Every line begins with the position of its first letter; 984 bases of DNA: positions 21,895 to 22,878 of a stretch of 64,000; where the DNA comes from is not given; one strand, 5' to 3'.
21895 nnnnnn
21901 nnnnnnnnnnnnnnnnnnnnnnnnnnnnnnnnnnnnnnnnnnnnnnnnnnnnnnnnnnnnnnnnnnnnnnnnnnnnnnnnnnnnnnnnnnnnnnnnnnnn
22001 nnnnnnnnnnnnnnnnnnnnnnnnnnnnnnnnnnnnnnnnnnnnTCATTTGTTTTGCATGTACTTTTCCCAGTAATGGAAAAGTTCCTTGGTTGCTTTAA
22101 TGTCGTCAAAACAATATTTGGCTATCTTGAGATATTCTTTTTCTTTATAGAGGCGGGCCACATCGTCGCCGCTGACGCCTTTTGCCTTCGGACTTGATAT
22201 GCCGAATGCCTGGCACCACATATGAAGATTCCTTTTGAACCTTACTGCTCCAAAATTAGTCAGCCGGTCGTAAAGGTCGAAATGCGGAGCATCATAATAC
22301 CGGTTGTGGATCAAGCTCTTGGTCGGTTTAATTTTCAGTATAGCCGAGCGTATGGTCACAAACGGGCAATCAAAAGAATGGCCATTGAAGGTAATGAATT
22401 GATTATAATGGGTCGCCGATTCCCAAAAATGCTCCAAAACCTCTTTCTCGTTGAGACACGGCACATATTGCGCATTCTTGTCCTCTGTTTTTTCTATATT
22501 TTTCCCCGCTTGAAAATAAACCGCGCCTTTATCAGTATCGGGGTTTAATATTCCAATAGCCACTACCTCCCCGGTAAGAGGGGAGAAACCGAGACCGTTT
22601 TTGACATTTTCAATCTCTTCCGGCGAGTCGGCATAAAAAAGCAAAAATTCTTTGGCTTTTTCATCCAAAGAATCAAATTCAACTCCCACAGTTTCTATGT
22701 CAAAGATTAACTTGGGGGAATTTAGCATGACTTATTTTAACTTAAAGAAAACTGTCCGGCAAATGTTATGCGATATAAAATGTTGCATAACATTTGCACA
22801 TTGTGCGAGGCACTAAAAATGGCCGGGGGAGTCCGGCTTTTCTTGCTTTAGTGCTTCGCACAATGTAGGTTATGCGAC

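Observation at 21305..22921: Two-nuclease operon (PolB-exo-like 3'-5' exonuclease + Cas4/RecB-like Fe-S PD-(D/E)xK nuclease) beside the R-M island, with an elaborate palindromic control region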

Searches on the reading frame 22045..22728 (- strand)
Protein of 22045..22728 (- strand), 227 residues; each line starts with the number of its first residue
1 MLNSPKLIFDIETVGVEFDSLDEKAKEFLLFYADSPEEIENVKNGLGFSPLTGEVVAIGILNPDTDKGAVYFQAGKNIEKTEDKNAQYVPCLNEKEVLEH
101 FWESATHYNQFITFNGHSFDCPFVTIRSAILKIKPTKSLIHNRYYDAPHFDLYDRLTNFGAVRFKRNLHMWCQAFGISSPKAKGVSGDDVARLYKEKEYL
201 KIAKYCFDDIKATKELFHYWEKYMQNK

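Call 3: search_protein_families(library=pfam, proteins=[window:22045-22728:-], max_evalue=0.1)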
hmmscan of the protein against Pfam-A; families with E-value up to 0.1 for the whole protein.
window:22045-22728:- (227 aa): 3 families
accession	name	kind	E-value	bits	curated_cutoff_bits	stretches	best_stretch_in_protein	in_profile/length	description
PF10108.15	DNA_pol_B_exo2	-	2.4e-18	67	24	1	87-217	36-170/213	Predicted 3'-5' exonuclease related to the exonuclease domain of PolB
PF13482.12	RNase_H_2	-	3.9e-12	46.9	22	1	88-220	33-164/165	RNase_H superfamily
PF03104.25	DNA_pol_B_exo1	-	8.8e-06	25.7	23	1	80-139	129-190/242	DNA polymerase family B, exonuclease domain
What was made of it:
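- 22045..22728 (-): EXO: a stand-alone DEDDy 3'-5' exonuclease of the PolB-exonuclease-like family (PF10108/PF13482), 227 aa. It scores 67 bits on PF10108 against a cut-off of 24 (call 3).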

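Call 4: search_protein_families(library=ncbifam, proteins=[window:22045-22728:-], max_evalue=0.1)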
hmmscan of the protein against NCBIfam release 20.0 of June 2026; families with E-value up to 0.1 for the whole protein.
window:22045-22728:- (227 aa): 2 families
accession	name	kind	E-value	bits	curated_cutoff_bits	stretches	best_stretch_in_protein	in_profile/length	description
NF004417.0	PRK05761.1-3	equivalog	3.8e-08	31.8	780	1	54-219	242-414/858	DNA-directed DNA polymerase I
NF004415.0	PRK05761.1-1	equivalog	0.00018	19.5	1289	1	87-156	285-360/883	DNA-directed DNA polymerase I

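Call 12: find_homologous_proteins(query=window:22045-22728:-)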
Query window:22045-22728:- (227 aa): 2428 proteins with E <= 0.001 among 2640 candidates; the best 120 are listed.
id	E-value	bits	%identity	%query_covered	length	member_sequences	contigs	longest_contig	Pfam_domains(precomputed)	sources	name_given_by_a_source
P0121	3.4e-148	509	96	100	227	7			PF13482.13,PF10108.16,PF03104.26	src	-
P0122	2.5e-140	484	91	99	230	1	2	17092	PF13482.13,PF10108.16,PF03104.26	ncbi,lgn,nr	ncbi:MAG: ribonuclease H-like domain-containing protein [Candidatus Yanofskybacteria bacterium]|nr:r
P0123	2.4e-139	480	93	97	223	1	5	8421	PF13482.13,PF10108.16,PF03104.26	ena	-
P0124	2.4e-138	477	90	100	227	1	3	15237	PF13482.13,PF10108.16,PF03104.26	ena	-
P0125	5.6e-138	476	89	100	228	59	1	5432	PF13482.13,PF10108.16,PF03104.26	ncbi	-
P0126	3.1e-135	467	89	98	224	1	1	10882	PF13482.13,PF10108.16,PF03104.26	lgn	-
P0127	5.0e-134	463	87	98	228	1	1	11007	PF13482.13,PF10108.16,PF03104.26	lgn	-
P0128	8.9e-134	462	87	100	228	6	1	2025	PF13482.13,PF10108.16,PF03104.26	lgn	-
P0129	2.8e-133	461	86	99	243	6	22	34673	PF13482.13,PF10108.16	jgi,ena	-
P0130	6.2e-133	459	88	98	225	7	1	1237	PF13482.13,PF10108.16,PF03104.26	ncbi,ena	-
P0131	1.3e-131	455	86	99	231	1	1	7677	PF13482.13,PF10108.16,PF03104.26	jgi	-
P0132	2.1e-131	454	83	100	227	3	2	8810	PF13482.13,PF10108.16,PF03104.26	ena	-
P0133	6.3e-131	453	86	98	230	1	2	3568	PF13482.13,PF10108.16,PF03104.26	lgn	-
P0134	2.5e-128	444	88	96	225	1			PF13482.13,PF10108.16,PF03104.26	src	-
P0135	5.9e-128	443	83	99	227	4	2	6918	PF13482.13,PF10108.16,PF03104.26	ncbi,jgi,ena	-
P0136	1.1e-127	442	79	98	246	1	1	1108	PF13482.13,PF10108.16,PF03104.26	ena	-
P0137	5.4e-127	440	83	97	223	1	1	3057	PF13482.13,PF10108.16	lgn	-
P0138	2.7e-126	438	82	100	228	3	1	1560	PF13482.13,PF10108.16,PF03104.26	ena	-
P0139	5.7e-126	437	80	100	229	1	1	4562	PF13482.13,PF10108.16,PF03104.26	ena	-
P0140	9.7e-126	436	83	100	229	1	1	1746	PF13482.13,PF10108.16,PF03104.26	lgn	-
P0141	1.6e-125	435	83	100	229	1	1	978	PF13482.13,PF10108.16,PF03104.26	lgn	-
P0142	6.6e-124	430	79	100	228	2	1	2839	PF13482.13,PF10108.16,PF03104.26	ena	-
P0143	8.6e-124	429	82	100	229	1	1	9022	PF13482.13,PF10108.16,PF03104.26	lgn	-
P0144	9.1e-124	429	82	100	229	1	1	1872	PF13482.13,PF10108.16,PF03104.26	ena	-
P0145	1.0e-123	429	81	99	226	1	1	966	PF13482.13,PF10108.16,PF03104.26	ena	-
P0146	2.3e-122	425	81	99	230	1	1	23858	PF13482.13,PF10108.16,PF03104.26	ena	-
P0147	5.0e-120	417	78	99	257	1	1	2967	PF13482.13,PF10108.16,PF03104.26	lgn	-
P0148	2.7e-118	412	77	100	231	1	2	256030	PF13482.13,PF10108.16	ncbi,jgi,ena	-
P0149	6.4e-117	407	74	99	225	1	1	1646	PF13482.13,PF10108.16,PF03104.26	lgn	-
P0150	2.5e-109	382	74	97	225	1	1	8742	PF13482.13,PF10108.16,PF03104.26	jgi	jgi:uncharacterized protein YprB with RNaseH-like and TPR domain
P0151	4.0e-109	381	73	97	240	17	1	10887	PF13482.13,PF10108.16,PF03104.26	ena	-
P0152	3.8e-107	375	69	98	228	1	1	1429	PF13482.13,PF10108.16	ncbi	-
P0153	2.1e-105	369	71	98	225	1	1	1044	PF13482.13,PF10108.16,PF03104.26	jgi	jgi:3'-5' exonuclease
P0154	4.0e-104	365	67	98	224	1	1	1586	PF13482.13,PF10108.16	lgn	-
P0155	4.6e-104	365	71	98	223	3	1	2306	PF13482.13,PF10108.16,PF03104.26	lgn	-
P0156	7.8e-104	364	69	97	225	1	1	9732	PF13482.13,PF10108.16,PF03104.26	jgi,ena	-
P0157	1.2e-103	364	71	97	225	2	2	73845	PF13482.13,PF10108.16,PF03104.26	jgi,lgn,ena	jgi:hypothetical protein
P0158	2.0e-103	363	69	97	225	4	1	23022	PF13482.13,PF10108.16,PF03104.26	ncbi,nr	ncbi:MAG TPA: hypothetical protein DEB13_01010 [Candidatus Yanofskybacteria bacterium]|nr:hypothetic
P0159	4.8e-103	362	67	98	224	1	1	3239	PF13482.13,PF10108.16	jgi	jgi:DNA polymerase elongation subunit (family B)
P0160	6.9e-103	361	69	98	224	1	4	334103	PF13482.13,PF10108.16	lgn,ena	-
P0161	7.5e-103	361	68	99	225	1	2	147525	PF13482.13,PF10108.16,PF03104.26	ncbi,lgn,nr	ncbi:MAG: ribonuclease H-like domain-containing protein [Candidatus Yanofskybacteria bacterium]|nr:r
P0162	1.4e-102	360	68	98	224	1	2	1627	PF13482.13,PF10108.16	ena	-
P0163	1.6e-102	360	70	97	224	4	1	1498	PF13482.13,PF10108.16,PF03104.26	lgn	-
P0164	4.3e-102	358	69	99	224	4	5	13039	PF13482.13,PF10108.16,PF03104.26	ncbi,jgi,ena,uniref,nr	ncbi:MAG: hypothetical protein A3J01_02675 [Candidatus Yanofskybacteria bacterium RIFCSPLOWO2_02_FUL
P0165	6.0e-102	358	69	97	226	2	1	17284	PF13482.13,PF10108.16,PF03104.26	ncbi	-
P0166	1.4e-101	357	68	97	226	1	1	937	PF13482.13,PF10108.16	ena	-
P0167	3.0e-101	356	70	97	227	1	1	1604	PF13482.13,PF10108.16,PF03104.26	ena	-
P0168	3.6e-101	355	69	98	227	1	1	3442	PF13482.13,PF10108.16,PF03104.26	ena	-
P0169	2.3e-100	353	68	98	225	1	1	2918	PF13482.13,PF10108.16,PF03104.26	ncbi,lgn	-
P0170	1.3e-99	350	67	98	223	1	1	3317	PF13482.13,PF10108.16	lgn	-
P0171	4.1e-99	349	66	97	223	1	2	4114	PF13482.13,PF10108.16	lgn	-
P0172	7.3e-99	348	64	98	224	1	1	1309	PF13482.13,PF10108.16,PF03104.26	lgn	-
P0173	1.4e-98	347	65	98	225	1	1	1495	PF13482.13,PF10108.16,PF03104.26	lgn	-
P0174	2.9e-98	346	65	100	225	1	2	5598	PF13482.13,PF10108.16,PF03104.26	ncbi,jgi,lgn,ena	-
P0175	1.8e-97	343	65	98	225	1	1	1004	PF13482.13,PF10108.16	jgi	jgi:DNA polymerase elongation subunit (family B)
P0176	1.8e-97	343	64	100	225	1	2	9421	PF13482.13,PF10108.16,PF03104.26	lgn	-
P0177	2.6e-97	343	65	98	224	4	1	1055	PF13482.13,PF10108.16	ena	-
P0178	2.7e-97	343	65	98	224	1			PF13482.13,PF10108.16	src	-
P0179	2.8e-97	343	65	98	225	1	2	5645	PF13482.13,PF10108.16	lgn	-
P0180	2.9e-97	343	68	98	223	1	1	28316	PF13482.13,PF10108.16,PF03104.26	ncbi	-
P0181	4.1e-97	342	66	98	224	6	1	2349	PF13482.13,PF10108.16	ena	-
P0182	1.0e-96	341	65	98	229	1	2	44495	PF13482.13,PF10108.16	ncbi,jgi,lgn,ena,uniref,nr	ncbi:MAG: hypothetical protein COV30_02020 [Candidatus Yanofskybacteria bacterium CG10_big_fil_rev_8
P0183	1.2e-96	341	64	100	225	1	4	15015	PF13482.13,PF10108.16,PF03104.26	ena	-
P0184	1.5e-96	340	68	98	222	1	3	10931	PF13482.13,PF10108.16,PF03104.26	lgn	-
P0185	2.3e-96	340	67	98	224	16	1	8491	PF13482.13,PF10108.16,PF03104.26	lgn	-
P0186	2.7e-96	340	65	98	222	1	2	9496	PF13482.13,PF10108.16,PF03104.26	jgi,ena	-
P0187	3.0e-96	339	65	98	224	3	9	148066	PF13482.13,PF10108.16,PF03104.26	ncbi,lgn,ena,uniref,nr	ncbi:MAG: hypothetical protein A2941_01140 [Candidatus Yanofskybacteria bacterium RIFCSPLOWO2_01_FUL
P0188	3.0e-96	339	66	97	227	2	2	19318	PF13482.13,PF10108.16,PF03104.26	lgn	-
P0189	3.7e-96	339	65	98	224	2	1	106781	PF13482.13,PF10108.16,PF03104.26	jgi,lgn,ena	-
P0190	7.3e-96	338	66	97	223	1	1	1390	PF13482.13,PF10108.16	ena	-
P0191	1.3e-95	337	65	98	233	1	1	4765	PF13482.13,PF10108.16,PF03104.26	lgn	-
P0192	1.6e-95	337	66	98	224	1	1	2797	PF13482.13,PF10108.16,PF03104.26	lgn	-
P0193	1.8e-95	337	67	98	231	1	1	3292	PF13482.13,PF10108.16,PF03104.26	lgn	-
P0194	3.7e-95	336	64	97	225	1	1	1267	PF13482.13,PF10108.16,PF03104.26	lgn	-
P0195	4.3e-95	336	67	98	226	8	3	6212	PF13482.13,PF10108.16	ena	-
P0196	5.9e-95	335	66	98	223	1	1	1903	PF13482.13,PF10108.16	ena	-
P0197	6.6e-95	335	64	97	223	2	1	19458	PF13482.13,PF10108.16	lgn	-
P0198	8.3e-95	335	66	98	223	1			PF13482.13,PF10108.16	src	-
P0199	9.9e-95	334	67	98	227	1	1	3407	PF13482.13,PF10108.16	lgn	-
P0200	1.2e-94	334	66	100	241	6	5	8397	PF13482.13,PF10108.16,PF03104.26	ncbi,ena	-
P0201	1.9e-94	333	67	98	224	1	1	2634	PF13482.13,PF10108.16,PF03104.26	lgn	-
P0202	3.2e-94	333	65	97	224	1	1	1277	PF13482.13,PF10108.16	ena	-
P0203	3.5e-94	333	63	98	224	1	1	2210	PF13482.13,PF10108.16,PF03104.26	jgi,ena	-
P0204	4.1e-94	332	65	98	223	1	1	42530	PF13482.13,PF10108.16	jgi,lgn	jgi:hypothetical protein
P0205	4.2e-94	332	61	97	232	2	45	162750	PF13482.13,PF10108.16,PF03104.26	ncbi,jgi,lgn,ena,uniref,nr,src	ncbi:MAG: hypothetical protein UW43_C0005G0002 [Candidatus Yanofskybacteria bacterium GW2011_GWA1_44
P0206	4.6e-94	332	64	98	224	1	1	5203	PF13482.13,PF10108.16,PF03104.26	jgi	jgi:3'-5' exonuclease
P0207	5.1e-94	332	64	98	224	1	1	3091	PF13482.13,PF10108.16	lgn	-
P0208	1.1e-93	331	65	98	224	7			PF13482.13,PF10108.16,PF03104.26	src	-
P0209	1.2e-93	331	65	98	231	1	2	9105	PF13482.13,PF10108.16,PF03104.26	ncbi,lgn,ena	ncbi:MAG: ribonuclease H-like domain-containing protein [Patescibacteria group bacterium]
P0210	1.3e-93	331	63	98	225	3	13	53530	PF13482.13,PF10108.16,PF03104.26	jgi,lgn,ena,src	-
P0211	1.7e-93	330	65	97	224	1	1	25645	PF13482.13,PF10108.16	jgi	jgi:3'-5' exonuclease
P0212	1.7e-93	330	63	97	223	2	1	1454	PF13482.13,PF10108.16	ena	-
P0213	2.0e-93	330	65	97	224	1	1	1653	PF13482.13,PF10108.16,PF03104.26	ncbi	-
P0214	2.2e-93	330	66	97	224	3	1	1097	PF13482.13,PF10108.16,PF03104.26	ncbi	-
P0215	2.4e-93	330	64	98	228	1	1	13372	PF13482.13,PF10108.16,PF03104.26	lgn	-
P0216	3.1e-93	329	64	97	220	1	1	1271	PF13482.13,PF10108.16,PF03104.26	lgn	-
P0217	3.7e-93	329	64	98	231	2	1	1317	PF13482.13,PF10108.16,PF03104.26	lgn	-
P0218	4.2e-93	329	63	98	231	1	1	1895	PF13482.13,PF10108.16,PF03104.26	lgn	-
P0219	5.0e-93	329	65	98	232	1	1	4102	PF13482.13,PF10108.16,PF03104.26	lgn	-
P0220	5.8e-93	329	62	98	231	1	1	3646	PF13482.13,PF10108.16,PF03104.26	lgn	-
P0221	6.3e-93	329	63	97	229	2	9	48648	PF13482.13,PF10108.16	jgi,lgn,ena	-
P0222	7.0e-93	328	63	97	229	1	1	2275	PF13482.13,PF10108.16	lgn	-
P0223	9.8e-93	328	64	98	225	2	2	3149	PF13482.13,PF10108.16,PF03104.26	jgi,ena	-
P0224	1.1e-92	328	64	98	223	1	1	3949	PF13482.13,PF10108.16,PF03104.26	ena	-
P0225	1.2e-92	328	65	97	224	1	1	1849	PF13482.13,PF10108.16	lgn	-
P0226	1.6e-92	327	63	97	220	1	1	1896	PF13482.13,PF10108.16,PF03104.26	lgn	-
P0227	1.6e-92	327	64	98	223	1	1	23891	PF13482.13,PF10108.16,PF03104.26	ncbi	-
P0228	1.6e-92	327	61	97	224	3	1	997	PF13482.13,PF10108.16,PF03104.26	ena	-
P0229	1.7e-92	327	64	98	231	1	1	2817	PF13482.13,PF10108.16,PF03104.26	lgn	-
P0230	2.9e-92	326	64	98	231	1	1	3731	PF13482.13,PF10108.16,PF03104.26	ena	-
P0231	3.4e-92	326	63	98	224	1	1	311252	PF13482.13,PF10108.16,PF03104.26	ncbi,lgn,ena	-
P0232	4.1e-92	326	63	98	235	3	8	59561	PF13482.13,PF10108.16,PF03104.26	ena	-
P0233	5.3e-92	325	63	98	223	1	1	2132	PF13482.13,PF10108.16,PF03104.26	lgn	-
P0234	7.3e-92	325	65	98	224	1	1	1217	PF13482.13,PF10108.16,PF03104.26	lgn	-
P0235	9.0e-92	325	63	97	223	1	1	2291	PF13482.13,PF10108.16,PF03104.26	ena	-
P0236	9.4e-92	325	63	98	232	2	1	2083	PF13482.13,PF10108.16,PF03104.26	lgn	-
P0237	1.1e-91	325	64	98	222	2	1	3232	PF13482.13,PF10108.16,PF03104.26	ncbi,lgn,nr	ncbi:MAG: ribonuclease H-like domain-containing protein [Candidatus Yanofskybacteria bacterium]|nr:r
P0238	1.1e-91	324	62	97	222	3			PF13482.13,PF10108.16,PF03104.26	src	-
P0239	1.1e-91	324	64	98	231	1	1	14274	PF13482.13,PF10108.16,PF03104.26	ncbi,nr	ncbi:MAG: ribonuclease H-like domain-containing protein [Candidatus Taylorbacteria bacterium]|nr:rib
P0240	1.1e-91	324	64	97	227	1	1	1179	PF13482.13,PF10108.16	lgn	-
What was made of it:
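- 22045..22728 (-): It has 2428 homologues, mostly Yanofskybacteria and other Parcubacteria (call 12).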

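Call 14: search_solved_structures(query=window:22045-22728:-, max_evalue=10, show_alignments=2)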
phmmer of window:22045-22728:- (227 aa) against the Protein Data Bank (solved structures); distinct sequences matched with E-value up to 10: 7.
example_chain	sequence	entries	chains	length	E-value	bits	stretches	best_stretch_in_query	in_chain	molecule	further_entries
3a2f_A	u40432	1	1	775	0.00052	22.8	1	93-216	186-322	DNA polymerase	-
4ahc_A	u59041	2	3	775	0.00061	22.6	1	93-216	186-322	DNA POLYMERASE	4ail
2jgu_A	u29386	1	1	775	0.00066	22.5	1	92-216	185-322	DNA POLYMERASE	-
1qqc_A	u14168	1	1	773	0.029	17.1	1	87-217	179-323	DNA POLYMERASE II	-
5h12_A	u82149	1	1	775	0.16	14.6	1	93-216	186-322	Deep Vent DNA Polymerase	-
1s5j_A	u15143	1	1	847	0.17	14.5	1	93-158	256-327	DNA polymerase I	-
28jw_r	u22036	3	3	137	1.1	11.9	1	129-164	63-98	Small ribosomal subunit protein bS18c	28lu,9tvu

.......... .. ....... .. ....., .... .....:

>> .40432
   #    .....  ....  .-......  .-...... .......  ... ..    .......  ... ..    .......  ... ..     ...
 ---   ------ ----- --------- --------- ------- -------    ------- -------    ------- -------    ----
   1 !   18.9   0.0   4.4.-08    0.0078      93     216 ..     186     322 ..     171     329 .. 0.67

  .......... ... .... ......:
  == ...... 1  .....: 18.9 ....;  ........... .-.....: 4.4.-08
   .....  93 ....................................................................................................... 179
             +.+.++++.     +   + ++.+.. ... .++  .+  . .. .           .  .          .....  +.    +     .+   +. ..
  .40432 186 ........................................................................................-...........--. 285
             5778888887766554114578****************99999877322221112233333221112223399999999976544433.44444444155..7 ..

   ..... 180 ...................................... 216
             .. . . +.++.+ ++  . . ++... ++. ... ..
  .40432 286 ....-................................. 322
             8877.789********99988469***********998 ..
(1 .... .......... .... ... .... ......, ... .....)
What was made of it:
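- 22045..22728 (-): It has weak matches to archaeal PolB exonuclease domains in the PDB (call 14).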

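Call 66: search_protein_families(library=padloc, proteins=[window:22045-22728:-], max_evalue=0.01)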
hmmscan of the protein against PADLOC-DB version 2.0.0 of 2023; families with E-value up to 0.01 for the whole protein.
window:22045-22728:- (227 aa): 0 families

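Call 67: search_protein_families(library=phrogs, proteins=[window:22045-22728:-], max_evalue=0.01)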
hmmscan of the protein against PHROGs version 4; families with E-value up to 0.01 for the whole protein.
window:22045-22728:- (227 aa): 4 families
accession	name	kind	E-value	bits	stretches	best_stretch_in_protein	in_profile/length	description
phrog_403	-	DNA, RNA and nucleotide metabolism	2.1e-09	37.7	1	85-225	121-251/321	DNA polymerase exonuclease subunit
phrog_262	-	DNA, RNA and nucleotide metabolism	1.1e-07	31.3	1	9-212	121-284/856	DNA polymerase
phrog_2062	-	DNA, RNA and nucleotide metabolism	0.0027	17.4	1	71-129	160-220/502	DNA polymerase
phrog_1252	-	DNA, RNA and nucleotide metabolism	0.0094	15.5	0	96-225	89-230/663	DNA polymerase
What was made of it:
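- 22045..22728 (-): It matches phrog_403 'DNA polymerase exonuclease subunit' (call 67).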
